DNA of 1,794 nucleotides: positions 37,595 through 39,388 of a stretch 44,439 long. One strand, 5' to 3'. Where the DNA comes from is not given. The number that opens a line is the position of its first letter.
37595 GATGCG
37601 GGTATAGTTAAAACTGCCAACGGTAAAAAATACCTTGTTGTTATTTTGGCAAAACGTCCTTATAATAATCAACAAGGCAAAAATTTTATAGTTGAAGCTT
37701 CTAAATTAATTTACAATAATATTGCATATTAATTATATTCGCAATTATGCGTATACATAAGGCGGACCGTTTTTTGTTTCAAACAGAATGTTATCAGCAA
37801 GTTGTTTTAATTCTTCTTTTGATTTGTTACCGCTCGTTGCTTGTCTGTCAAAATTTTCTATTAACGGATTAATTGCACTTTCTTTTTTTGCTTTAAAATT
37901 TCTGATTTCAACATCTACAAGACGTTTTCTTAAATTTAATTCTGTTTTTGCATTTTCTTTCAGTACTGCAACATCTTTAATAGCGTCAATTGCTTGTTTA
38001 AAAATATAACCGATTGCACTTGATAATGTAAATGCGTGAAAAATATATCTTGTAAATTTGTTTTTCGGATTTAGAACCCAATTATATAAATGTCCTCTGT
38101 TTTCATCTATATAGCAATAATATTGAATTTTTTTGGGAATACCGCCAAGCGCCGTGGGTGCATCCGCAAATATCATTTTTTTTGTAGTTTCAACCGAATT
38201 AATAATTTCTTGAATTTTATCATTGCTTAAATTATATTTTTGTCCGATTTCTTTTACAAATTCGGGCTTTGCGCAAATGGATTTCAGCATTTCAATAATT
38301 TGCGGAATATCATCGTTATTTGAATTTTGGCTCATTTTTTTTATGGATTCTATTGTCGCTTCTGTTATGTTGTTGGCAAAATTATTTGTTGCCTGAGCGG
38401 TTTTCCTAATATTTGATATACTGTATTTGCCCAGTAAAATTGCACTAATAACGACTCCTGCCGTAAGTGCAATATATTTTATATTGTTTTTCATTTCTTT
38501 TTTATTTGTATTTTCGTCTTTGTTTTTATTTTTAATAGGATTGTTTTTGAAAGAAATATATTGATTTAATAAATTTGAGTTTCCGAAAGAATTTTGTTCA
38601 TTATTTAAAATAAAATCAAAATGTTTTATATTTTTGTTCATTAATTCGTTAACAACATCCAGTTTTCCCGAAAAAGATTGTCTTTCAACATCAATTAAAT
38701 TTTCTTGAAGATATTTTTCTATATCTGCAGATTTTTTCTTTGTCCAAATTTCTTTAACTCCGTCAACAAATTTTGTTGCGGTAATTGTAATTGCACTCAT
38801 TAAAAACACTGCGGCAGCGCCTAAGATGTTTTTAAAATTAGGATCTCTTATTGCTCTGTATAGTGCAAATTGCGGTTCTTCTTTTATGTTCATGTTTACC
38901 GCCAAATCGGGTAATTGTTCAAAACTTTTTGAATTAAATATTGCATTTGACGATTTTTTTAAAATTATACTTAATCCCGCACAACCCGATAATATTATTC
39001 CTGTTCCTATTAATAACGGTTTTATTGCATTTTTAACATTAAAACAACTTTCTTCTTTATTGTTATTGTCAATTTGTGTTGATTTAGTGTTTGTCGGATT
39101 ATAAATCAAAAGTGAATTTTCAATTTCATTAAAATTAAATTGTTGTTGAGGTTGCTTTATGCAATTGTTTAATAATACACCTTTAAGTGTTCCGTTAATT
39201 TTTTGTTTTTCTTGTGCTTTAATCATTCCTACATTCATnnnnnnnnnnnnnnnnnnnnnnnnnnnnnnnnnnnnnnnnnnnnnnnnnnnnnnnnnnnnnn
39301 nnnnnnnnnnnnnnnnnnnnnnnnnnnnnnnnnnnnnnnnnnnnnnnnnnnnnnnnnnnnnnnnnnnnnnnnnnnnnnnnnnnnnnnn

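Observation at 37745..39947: Two uncharacterised genes as the only cargo of the B12-type leader: candidate new cobalamin-regulated system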

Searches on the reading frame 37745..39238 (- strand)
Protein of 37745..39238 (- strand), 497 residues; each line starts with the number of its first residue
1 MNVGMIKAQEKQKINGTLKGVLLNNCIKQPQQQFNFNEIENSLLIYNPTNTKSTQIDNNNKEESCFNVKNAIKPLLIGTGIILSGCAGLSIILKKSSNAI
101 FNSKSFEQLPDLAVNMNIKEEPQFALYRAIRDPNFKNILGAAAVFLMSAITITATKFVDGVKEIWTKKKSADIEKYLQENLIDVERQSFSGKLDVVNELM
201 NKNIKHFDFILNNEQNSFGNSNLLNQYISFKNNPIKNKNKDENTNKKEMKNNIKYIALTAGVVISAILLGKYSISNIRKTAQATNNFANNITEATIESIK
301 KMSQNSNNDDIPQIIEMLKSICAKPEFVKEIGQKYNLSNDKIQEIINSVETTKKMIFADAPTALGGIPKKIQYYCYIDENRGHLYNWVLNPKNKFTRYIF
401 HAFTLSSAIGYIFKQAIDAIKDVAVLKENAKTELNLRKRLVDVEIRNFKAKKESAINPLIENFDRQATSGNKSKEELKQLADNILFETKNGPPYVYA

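Call 5: search_protein_families(library=pfam, proteins=[window:37745-39238:-], max_evalue=1)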
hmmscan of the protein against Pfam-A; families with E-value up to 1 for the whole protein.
window:37745-39238:- (497 aa): 2 families
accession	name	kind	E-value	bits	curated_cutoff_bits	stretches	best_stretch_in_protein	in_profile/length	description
PF21120.3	MCM_WH_arc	-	0.066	13.7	26.1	1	328-350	27-49/63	Archaeal MCM, winged-helix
PF04647.20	AgrB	-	0.15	11.9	23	1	227-275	117-167/185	Accessory gene regulator B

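Call 6: search_protein_families(library=ncbifam, proteins=[window:37745-39238:-], max_evalue=1)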
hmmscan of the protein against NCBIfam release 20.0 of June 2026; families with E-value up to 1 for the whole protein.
window:37745-39238:- (497 aa): 1 family
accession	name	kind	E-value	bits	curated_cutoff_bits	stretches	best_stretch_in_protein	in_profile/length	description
NF050019.1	HpsJ_like_C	equivalog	0.019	14.7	140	1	405-486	72-155/183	HpsJ-like protein, cyanoexosortase C-associated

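Call 9: find_homologous_proteins(query=window:37745-39238:-, max_evalue=0.01)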
Query window:37745-39238:- (497 aa): 404 proteins with E <= 0.01 among 8000 candidates; the best 120 are listed.
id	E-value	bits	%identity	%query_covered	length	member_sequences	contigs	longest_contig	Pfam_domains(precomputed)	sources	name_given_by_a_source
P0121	0.0e+0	1074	100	100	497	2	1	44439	-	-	-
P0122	6.5e-199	679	65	99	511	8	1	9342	-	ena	-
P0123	1.0e-198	679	66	98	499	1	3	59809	-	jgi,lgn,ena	jgi:hypothetical protein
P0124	1.6e-197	675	66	98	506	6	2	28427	-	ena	-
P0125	2.7e-197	674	63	97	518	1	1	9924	-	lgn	-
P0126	1.1e-196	672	65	97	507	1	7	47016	-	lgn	-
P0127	1.5e-196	672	66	97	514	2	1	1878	-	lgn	-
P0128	2.0e-196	671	66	99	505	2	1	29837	-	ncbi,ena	-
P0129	1.8e-195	668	63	99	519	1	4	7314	-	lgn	-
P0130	3.3e-195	667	63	99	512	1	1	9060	-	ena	-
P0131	1.5e-194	665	63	99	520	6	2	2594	-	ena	-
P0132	2.7e-194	664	66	98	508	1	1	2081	-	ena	-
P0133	3.7e-194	664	65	98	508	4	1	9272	-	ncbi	-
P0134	6.8e-194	663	64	97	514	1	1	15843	-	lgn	-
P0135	8.0e-194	663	62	99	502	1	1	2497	-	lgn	-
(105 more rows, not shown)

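Call 17: find_related_loci(query=A1, collection=genome_contigs, flank=6000)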
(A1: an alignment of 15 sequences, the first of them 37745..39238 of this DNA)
Query A1 (497 aa) in genome_contigs; peptide patterns used: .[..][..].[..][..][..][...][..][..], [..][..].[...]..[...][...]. (x = any residue, [..] = any of these).
464 stretches matched a pattern; 382 encode a relative of the query (tblastn E <= 1e-3); the best 80 are kept; 80 distinct loci.
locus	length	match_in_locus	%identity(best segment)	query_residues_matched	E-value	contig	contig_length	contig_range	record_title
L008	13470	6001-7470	65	7-497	0e+0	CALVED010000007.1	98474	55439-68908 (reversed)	MAG: Candidatus Gastranaerophilales bacterium isolate BRZ_AN__bin63 genome assembly, contig: BRZ_AN__NODE_308_length_984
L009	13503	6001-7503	63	9-496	0e+0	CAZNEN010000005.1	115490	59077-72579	MAG TPA_asm: uncultured Muribaculaceae bacterium isolate SRP141132_co3_343 genome assembly, contig: NODE_36_length_11549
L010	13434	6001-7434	62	13-496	0e+0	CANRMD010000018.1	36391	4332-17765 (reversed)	MAG: Candidatus Gastranaerophilales bacterium isolate Lapin-011__bin49 genome assembly, contig: Lapin-011__NODE_1005_len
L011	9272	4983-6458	65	9-497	0e+0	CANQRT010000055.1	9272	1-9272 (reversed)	MAG: Candidatus Gastranaerophilales bacterium isolate Lapin-023__bin89 genome assembly, contig: Lapin-023__NODE_9480_len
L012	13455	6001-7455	66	12-497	0e+0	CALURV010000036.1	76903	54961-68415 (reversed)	MAG: Candidatus Gastranaerophilales bacterium isolate E40__bin194 genome assembly, contig: E40__k127_2034753, whole geno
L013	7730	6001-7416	65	13-497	0e+0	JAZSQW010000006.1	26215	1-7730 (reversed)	MAG: Candidatus Avigastranaerophilus sp. isolate T1900044540_TS20190006.MAGScoT_cleanbin_000056 SGB_62_k141_2663249, who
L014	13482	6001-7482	63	10-497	0e+0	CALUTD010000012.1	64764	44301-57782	MAG: Candidatus Gastranaerophilales bacterium isolate BRZ_CE__bin75 genome assembly, contig: BRZ_CE__NODE_785_length_647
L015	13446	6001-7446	65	12-497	0e+0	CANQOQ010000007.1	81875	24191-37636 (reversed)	MAG: Candidatus Gastranaerophilales bacterium isolate Lapin-032__bin70 genome assembly, contig: Lapin-032__NODE_502_leng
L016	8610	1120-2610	62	14-496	0e+0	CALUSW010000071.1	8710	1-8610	MAG: Candidatus Gastranaerophilales bacterium isolate BRZ_DE__bin55 genome assembly, contig: BRZ_DE__NODE_10552_length_8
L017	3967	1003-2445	64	12-497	0e+0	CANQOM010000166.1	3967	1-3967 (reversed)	MAG: Candidatus Gastranaerophilales bacterium isolate Lapin-033__bin35 genome assembly, contig: Lapin-033__NODE_18370_le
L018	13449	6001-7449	62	14-496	0e+0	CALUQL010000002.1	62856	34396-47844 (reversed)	MAG: Candidatus Gastranaerophilales bacterium isolate BRZ_SL__bin62 genome assembly, contig: BRZ_SL__NODE_555_length_628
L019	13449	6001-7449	62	14-496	0e+0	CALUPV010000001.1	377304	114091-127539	MAG: Candidatus Gastranaerophilales bacterium isolate BRZ_CG__bin87 genome assembly, contig: BRZ_CG__NODE_9_length_37730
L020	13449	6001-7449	61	14-496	0e+0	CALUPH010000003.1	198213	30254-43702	MAG: Candidatus Gastranaerophilales bacterium isolate BRZ_CB__bin30 genome assembly, contig: BRZ_CB__NODE_38_length_1982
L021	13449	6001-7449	62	14-496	0e+0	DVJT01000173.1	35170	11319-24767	MAG TPA_asm: Candidatus Avigastranaerophilus faecigallinarum isolate 5572 CHK22__C232768_L35170_ERR2241687, whole genome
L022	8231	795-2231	64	12-497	0e+0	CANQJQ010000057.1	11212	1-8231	MAG: Candidatus Gastranaerophilales bacterium isolate Lapin-032__bin109 genome assembly, contig: Lapin-032__NODE_8090_le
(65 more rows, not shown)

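Call 33: search_solved_structures(query=A4, max_evalue=10)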
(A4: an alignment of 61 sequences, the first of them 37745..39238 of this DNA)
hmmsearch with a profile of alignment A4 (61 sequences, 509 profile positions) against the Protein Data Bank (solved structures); distinct sequences matched with E-value up to 10: 2.
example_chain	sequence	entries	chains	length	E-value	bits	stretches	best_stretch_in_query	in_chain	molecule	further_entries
7qep_N5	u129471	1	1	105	0.13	14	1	308-376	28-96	60S RIBOSOMAL PROTEIN L23A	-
7zm7_P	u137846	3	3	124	1.6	10.4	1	197-247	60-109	NADH-ubiquinone oxidoreductase B14 subunit-like protein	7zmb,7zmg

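Call 45: predict_structure(alignment_id=A4)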
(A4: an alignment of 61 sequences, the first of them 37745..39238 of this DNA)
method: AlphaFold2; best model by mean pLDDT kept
length: 497 residues; sequences in the alignment: 61
mean_pLDDT: 66.9   pTM: 0.48
mean pLDDT of the five models: 66.9, 66.8, 60.6, 59.9, 59.1
residues with pLDDT >= 90: 8; 70-90: 231; 50-70: 145; < 50: 113
segments of 3 or more residues with pLDDT < 50: 1-15, 18-32, 50-63, 105-119, 215-244, 358-379
pLDDT, mean of each block of 10 residues (from residue 1): 32 44 41 64 62 35 59 69 65 58 46 41 59 61 69 78 88 89 84 87 87 51 38 35 53 68 68 61 62 78 81 81 84 87 86 58 35 44 62 63 71 82 85 86 87 89 87 86 88 72
secondary structure, 60 per line:
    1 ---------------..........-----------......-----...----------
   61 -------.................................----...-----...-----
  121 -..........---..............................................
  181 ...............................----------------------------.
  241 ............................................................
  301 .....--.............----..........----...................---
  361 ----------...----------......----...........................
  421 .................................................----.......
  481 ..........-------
elements in order: H16-25 H37-42 H68-100 H122-131 H135-211 H240-305 H308-320 H325-334 H339-357 H384-389 H394-469 H474-490

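Call 48: fold_search(model_id=the predicted structure, library=pdb)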
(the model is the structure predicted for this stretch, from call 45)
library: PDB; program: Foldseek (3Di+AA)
matches with E <= 10: 228; with E <= 0.001: 0
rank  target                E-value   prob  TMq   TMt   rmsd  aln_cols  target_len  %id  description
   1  6ek4_A                1.9e-01  0.44  0.16  0.21  28.4       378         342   14  PaxB from Photorhabdus luminescens (released 2018-05-16)
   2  9g71_A                2.0e-01  0.16  0.11  0.14  44.4       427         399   12  Cryo-EM structure of TTYH2 in complex with lipids in GDN (released 2025-05-21)
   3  7p54_A                3.1e-01  0.18  0.11  0.13  46.6       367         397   14  Cryo-EM structure of human TTYH2 in GDN (released 2021-08-11)
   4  7zr1_D                4.2e-01  0.12  0.12  0.08  64.8       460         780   12  Chaetomium thermophilum Mre11-Rad50-Nbs1 complex bound to ATPyS (composite structure) (released 2023-01-11)
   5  7p5m_A                4.8e-01  0.11  0.11  0.13  43.5       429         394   13  Cryo-EM structure of human TTYH2 in lipid nanodiscs (released 2021-08-11)
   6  7p5j_A                5.5e-01  0.13  0.12  0.14  44.2       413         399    9  Cryo-EM structure of human TTYH1 in GDN (released 2021-08-11)
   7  4wic_A                5.7e-01  0.13  0.12  0.16  30.6       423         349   11  Immediate-early 1 protein (IE1) of rhesus macaque cytomegalovirus (released 2015-07-15)
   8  9a65_B                5.7e-01  0.10  0.10  0.08  71.8       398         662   12  Integrative model of YVAQ-MCPB by crosslinking MS and deep learning (released 2024-09-18)
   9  9a69_B                6.3e-01  0.13  0.12  0.10  65.7       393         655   11  Integrative model of MCPB-MCPC by crosslinking MS and deep learning (released 2024-09-18)
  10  2ch7_A                7.9e-01  0.15  0.14  0.20  43.9       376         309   10  Crystal structure of the cytoplasmic domain of a bacterial chemoreceptor from Thermotoga maritima (released 2006-04-18)
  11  8to0_l                7.9e-01  0.08  0.12  0.14  38.6       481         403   13  48-nm repeating structure of doublets from mouse sperm flagella (released 2023-11-01)
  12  2wcd_A                8.2e-01  0.38  0.19  0.29  29.3       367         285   10  Crystal structure of the assembled cytolysin A pore (released 2009-05-05)
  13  7rtv_A                8.2e-01  0.10  0.11  0.14  45.7       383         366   10  Cryo-EM structure of monomeric TTYH2 (released 2021-09-22)
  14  6gy7_C                9.4e-01  0.18  0.16  0.23  27.8       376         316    8  Crystal structure of XaxB from Xenorhabdus nematophil (released 2018-07-25)
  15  7rtt_B                9.8e-01  0.09  0.11  0.14  45.9       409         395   10  Cryo-EM structure of a TTYH2 cis-dimer (released 2021-08-25)
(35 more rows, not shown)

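Call 51: search_protein_representatives(alignment_id=A4)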
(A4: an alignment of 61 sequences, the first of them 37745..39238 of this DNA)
Query: 61 sequences, 509 profile positions. Proteins with E-value up to 0.001 (for the whole library): 158; up to 1e-10: 123; up to 1e-30: 86. The best 150 are listed.
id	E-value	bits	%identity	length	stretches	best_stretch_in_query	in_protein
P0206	9.9e-245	829.3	-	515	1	1-509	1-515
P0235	9.8e-195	664.4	-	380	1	129-509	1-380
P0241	3.8e-190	649.2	-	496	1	5-508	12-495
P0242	6.7e-169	579.2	-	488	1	7-509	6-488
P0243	7.1e-161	552.7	-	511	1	8-509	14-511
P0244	1.2e-158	545.4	-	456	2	1-306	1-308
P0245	2.2e-156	537.9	-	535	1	18-509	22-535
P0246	3.3e-150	517.5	-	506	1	8-509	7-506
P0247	5.2e-147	506.9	-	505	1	11-509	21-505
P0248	7.8e-138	476.7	-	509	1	14-509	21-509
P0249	9.4e-129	446.7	-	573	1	12-509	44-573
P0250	1.7e-124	432.7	-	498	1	16-509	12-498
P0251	2.5e-120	418.9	-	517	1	9-509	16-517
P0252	5.8e-112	391.3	-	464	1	101-509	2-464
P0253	7.8e-111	387.6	-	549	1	4-509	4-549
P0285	6.9e-63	229.4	-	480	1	5-509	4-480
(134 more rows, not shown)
